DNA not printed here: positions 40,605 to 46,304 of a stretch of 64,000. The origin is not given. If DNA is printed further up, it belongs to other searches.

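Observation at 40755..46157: Orphan, monocistronic 1800-aa FliD (flagellar cap) homologue, several-fold larger than characterised caps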

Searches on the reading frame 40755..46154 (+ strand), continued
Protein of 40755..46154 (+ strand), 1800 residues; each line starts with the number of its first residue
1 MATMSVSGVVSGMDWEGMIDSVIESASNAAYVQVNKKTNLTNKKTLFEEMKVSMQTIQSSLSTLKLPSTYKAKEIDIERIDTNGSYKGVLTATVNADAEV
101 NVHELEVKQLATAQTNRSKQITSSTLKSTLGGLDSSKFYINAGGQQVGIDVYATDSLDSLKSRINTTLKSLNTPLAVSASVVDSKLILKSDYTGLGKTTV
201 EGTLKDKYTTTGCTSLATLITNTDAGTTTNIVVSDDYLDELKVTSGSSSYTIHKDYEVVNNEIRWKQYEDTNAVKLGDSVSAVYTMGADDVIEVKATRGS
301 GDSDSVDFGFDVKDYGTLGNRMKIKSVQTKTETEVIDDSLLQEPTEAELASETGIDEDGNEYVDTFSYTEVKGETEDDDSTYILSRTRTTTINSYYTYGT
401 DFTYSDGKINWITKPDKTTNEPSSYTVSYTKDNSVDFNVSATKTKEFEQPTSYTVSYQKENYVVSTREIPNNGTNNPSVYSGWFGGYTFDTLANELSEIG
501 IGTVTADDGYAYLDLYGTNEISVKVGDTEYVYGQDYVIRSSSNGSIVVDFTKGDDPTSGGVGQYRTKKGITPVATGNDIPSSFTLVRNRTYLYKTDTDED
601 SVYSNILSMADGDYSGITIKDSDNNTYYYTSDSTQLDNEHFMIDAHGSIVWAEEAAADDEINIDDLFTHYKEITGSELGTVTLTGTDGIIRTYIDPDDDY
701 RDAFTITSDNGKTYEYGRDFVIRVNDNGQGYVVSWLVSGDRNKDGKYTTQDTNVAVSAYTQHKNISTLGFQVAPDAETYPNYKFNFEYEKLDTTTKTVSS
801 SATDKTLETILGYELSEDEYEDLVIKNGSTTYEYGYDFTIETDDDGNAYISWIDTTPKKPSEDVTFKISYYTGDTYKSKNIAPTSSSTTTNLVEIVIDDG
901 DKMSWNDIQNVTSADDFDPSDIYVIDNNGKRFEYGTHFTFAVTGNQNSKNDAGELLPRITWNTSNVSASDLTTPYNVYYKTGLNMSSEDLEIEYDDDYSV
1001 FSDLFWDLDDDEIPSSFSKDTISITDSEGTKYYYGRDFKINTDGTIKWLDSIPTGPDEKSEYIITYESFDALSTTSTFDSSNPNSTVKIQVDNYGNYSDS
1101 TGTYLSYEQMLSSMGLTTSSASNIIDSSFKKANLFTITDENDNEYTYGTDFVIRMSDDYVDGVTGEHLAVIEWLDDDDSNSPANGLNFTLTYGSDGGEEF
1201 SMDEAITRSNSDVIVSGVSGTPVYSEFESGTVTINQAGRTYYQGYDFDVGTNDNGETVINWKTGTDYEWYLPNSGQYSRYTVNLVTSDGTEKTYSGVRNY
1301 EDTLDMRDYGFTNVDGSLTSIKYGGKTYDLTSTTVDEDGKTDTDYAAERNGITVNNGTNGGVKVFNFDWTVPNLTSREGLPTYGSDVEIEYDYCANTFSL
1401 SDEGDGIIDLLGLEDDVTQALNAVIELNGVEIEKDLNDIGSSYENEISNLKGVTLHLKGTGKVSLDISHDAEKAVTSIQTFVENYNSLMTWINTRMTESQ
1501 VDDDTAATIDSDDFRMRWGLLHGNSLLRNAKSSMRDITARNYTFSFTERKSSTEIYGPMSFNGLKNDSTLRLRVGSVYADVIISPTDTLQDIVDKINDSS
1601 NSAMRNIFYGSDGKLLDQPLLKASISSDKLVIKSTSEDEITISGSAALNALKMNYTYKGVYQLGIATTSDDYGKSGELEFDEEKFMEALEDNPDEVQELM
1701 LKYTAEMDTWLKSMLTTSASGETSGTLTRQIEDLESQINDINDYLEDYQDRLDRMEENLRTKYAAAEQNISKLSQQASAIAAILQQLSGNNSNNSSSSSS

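Call 33: search_solved_structures(query=A1, max_evalue=1, show_alignments=3)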
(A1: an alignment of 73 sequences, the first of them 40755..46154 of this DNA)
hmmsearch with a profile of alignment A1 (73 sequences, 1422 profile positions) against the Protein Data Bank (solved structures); distinct sequences matched with E-value up to 1: 7.
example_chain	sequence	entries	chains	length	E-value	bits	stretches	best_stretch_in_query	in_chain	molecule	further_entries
9gsx_W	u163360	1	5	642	4e-10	41.5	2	1034-1114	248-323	Flagellar hook-associated protein 2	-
6sih_A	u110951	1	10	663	7.7e-10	40.6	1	1030-1114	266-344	Flagellar hook-associated protein 2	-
5fhy_A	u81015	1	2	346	1.5e-08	36.3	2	1037-1125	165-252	B-type flagellar hook-associated protein 2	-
5xlj_A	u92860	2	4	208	6.2e-06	27.7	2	1012-1079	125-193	Flagellar hook-associated protein 2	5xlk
5h5w_A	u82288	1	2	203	0.00012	23.3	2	82-195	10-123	Flagellar hook-associated protein 2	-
5vix_A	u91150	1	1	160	0.051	14.7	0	124-165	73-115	Polyubiquitin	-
2akf_A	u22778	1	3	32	0.5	11.4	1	1353-1383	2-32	Coronin-1A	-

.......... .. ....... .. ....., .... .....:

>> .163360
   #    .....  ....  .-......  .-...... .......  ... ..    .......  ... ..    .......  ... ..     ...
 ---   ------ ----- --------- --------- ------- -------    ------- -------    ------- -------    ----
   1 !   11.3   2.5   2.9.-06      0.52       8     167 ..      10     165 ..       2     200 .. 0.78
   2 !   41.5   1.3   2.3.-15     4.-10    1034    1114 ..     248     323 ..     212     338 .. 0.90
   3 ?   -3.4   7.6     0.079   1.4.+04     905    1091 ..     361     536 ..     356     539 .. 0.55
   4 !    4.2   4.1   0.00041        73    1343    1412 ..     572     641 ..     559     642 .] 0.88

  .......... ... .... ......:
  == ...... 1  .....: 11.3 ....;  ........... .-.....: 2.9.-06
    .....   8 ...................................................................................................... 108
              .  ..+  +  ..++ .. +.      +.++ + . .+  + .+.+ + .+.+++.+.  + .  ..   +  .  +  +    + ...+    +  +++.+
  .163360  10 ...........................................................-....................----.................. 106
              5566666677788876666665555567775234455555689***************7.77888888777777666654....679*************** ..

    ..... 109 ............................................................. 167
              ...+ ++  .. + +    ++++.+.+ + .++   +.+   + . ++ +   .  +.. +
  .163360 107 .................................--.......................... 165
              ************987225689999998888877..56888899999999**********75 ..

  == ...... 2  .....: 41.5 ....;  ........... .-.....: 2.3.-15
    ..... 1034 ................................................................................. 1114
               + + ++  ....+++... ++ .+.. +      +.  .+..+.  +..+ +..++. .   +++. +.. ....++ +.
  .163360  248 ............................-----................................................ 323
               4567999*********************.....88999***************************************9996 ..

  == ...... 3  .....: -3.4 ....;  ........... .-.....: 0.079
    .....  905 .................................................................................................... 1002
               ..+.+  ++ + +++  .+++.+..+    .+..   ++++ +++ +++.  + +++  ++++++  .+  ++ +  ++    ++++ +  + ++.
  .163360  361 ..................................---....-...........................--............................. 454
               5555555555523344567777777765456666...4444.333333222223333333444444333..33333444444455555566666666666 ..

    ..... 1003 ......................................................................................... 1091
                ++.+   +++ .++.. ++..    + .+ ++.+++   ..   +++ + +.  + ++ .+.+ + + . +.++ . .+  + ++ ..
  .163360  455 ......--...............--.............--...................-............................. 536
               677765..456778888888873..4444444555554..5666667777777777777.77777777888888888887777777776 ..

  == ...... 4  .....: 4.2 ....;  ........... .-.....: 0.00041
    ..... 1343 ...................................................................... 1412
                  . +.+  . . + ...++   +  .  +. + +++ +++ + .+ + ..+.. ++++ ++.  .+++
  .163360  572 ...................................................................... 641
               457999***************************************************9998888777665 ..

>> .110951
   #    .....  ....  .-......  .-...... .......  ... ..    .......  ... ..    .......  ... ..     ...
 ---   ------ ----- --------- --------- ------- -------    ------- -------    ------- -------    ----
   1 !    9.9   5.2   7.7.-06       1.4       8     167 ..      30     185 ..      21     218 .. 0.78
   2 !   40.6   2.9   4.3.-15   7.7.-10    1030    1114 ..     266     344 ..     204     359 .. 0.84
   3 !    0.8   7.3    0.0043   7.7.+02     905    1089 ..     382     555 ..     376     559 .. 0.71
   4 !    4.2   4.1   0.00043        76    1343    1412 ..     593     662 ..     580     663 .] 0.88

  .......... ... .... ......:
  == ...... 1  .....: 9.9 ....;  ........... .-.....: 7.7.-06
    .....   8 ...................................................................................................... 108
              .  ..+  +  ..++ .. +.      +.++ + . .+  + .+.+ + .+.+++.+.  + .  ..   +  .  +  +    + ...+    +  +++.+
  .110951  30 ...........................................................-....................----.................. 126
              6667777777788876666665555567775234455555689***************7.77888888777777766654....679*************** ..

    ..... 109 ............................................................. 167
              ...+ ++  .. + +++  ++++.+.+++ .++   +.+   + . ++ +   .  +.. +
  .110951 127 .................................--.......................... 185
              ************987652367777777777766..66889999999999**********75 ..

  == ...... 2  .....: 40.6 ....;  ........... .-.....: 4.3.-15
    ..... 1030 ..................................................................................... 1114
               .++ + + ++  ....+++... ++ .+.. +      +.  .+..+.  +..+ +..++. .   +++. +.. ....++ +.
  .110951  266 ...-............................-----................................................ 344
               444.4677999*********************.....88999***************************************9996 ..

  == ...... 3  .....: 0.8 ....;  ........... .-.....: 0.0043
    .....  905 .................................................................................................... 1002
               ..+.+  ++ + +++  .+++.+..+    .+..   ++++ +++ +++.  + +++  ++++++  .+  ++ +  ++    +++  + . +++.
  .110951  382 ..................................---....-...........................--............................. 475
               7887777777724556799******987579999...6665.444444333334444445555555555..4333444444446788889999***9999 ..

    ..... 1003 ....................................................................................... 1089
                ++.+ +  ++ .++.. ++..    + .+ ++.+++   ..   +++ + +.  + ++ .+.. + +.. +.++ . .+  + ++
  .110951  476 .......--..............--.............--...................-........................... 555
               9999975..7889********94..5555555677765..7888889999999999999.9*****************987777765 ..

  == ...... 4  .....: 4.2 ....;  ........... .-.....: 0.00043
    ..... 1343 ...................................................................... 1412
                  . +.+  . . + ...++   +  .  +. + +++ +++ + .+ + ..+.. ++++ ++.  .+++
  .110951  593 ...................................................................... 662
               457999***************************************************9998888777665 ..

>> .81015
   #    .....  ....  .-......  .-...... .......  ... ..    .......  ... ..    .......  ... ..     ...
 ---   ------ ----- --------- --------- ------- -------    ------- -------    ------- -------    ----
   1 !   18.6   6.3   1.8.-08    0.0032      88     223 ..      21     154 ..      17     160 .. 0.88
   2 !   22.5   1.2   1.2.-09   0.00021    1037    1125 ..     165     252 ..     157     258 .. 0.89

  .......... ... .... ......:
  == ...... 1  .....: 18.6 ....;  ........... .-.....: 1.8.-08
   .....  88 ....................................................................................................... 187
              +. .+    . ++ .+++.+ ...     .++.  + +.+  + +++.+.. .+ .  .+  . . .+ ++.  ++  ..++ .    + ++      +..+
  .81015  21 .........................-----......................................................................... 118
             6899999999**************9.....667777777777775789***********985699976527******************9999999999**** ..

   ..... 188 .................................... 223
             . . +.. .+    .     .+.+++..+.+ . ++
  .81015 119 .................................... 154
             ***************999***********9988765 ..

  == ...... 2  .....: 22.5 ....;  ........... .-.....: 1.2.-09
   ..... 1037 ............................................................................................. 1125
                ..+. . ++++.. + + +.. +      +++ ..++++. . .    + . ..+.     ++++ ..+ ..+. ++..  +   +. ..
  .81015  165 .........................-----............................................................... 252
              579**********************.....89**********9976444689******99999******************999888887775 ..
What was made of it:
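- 41097..41432 (+): Residues 115-226: the first half of D2 plus the D3 head domain. Family profile positions 88-223 align to P. aeruginosa FliD 5fhy chain positions 21-154 and to E. coli 5h5w (D2-D3) (call 33).
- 44952..45374 (+): Residues 1400-1540: the returning D2 strands and the first D1 helix (first stretch of FliD_C). Profile positions 1030-1125 align to C. jejuni FliD 6sih/9gsx and to P. aeruginosa 5fhy chain positions 165-252 (call 33).
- On FliD / HAP2 filament cap: The profile-to-PDB sequence match supports the same mapping for the whole family (call 33).
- The family profile matches solved FliD structures 6sih, 9gsx, 5fhy, 5xlj and 5h5w (call 33). P. aeruginosa 5fhy chain positions 154 and 165 flank about 810 profile positions of the family (call 33).
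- Tried and rejected: Only the family profile worked (call 33).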

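Call 34: search_protein_families(library=pfam, proteins=[P0014, P0032, P0049, P0073], max_evalue=0.1)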
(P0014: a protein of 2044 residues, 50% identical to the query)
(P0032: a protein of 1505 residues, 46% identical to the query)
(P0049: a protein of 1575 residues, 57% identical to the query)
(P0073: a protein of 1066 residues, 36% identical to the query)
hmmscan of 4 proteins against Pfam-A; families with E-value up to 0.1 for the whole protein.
P0014 (2044 aa): 4 families
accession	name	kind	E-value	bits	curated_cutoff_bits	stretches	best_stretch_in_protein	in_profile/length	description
PF07195.17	FliD_C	-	1.2e-27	97.3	25.4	2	1669-1829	2-147/236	Flagellar hook-associated protein 2 C-terminus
PF02465.23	FliD_N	-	8.6e-13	49.2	24.8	1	11-114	1-97/97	Flagellar hook-associated protein 2 N-terminus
PF17107.11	SesA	-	0.033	14.8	26.3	1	1972-2041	23-91/122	N-terminal domain on NACHT_NTPase and P-loop NTPases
PF05531.17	NPV_P10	-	0.073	14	29.8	0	1976-2031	12-66/75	Nucleopolyhedrovirus P10 protein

P0032 (1505 aa): 6 families
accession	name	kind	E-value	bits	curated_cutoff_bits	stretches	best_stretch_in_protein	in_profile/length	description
PF07195.17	FliD_C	-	8.6e-32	110.9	25.4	2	1126-1251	1-113/236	Flagellar hook-associated protein 2 C-terminus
PF02465.23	FliD_N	-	7e-14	52.7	24.8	1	11-114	1-97/97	Flagellar hook-associated protein 2 N-terminus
PF20251.4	Big_14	-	0.0098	16.3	27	0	229-287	19-74/104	Bacterial Ig-like domain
PF01920.25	Prefoldin_2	-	0.026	14.9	27.6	0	1435-1481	59-105/106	Prefoldin subunit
PF07196.18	Flagellin_IN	-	0.052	14.2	22.7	1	1280-1340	11-54/55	Flagellin hook IN motif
PF08645.17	PNK3P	-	0.063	13.5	22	1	121-197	29-101/161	Polynucleotide kinase 3 phosphatase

P0049 (1575 aa): 4 families
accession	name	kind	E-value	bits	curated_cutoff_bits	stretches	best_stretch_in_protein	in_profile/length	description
PF07195.17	FliD_C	-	1.1e-27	97.4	25.4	2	1429-1547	117-234/236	Flagellar hook-associated protein 2 C-terminus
PF02465.23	FliD_N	-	7.5e-15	55.8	24.8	1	11-114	1-97/97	Flagellar hook-associated protein 2 N-terminus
PF16075.10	DUF4815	-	1.1e-07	31.1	30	2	473-598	237-359/570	Domain of unknown function (DUF4815)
PF13971.11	Mei4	-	0.082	12.7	25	0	1513-1572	32-86/340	Meiosis-specific protein Mei4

P0073 (1066 aa): 10 families
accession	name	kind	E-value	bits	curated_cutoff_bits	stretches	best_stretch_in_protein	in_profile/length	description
PF07195.17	FliD_C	-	2.8e-28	99.4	25.4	2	667-788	1-112/236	Flagellar hook-associated protein 2 C-terminus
PF02465.23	FliD_N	-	4.7e-16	59.6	24.8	1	11-113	1-96/97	Flagellar hook-associated protein 2 N-terminus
PF19220.6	Rod_CreS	-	0.00075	19.1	100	1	984-1059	10-85/359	Crescentin, rod domain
PF24073.1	DUF7365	-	0.016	15.8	27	1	967-1053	6-91/101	Coiled-coil region of unknown function (DUF7365)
PF16888.10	YwqH-like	-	0.037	14.7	33.7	1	975-1028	69-122/123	YwqH-like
PF17243.7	POTRA_TamA_1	-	0.037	14.5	26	0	947-1005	6-61/74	POTRA domain TamA domain 1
PF01476.26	LysM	-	0.037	14.4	20.9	0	150-171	2-23/43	LysM domain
PF18476.7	PIN_8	-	0.049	14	26.1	0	954-1056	4-110/227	PIN like domain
PF16516.10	CC2-LZ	-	0.071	14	35.3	1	1000-1049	13-61/100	Leucine zipper of domain CC2 of NEMO, NF-kappa-B essential modulator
PF07464.16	ApoLp-III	-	0.08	13.5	36.3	1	977-1048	23-91/146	Apolipophorin-III precursor (apoLp-III)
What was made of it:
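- On DUF4815 (PF16075) module: The giant FliD P0049 scores 31.1 bits against a cut-off of 30 at model positions 237-359 (call 34).
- The giant FliD P0049 itself passes the DUF4815 cut-off (call 34).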
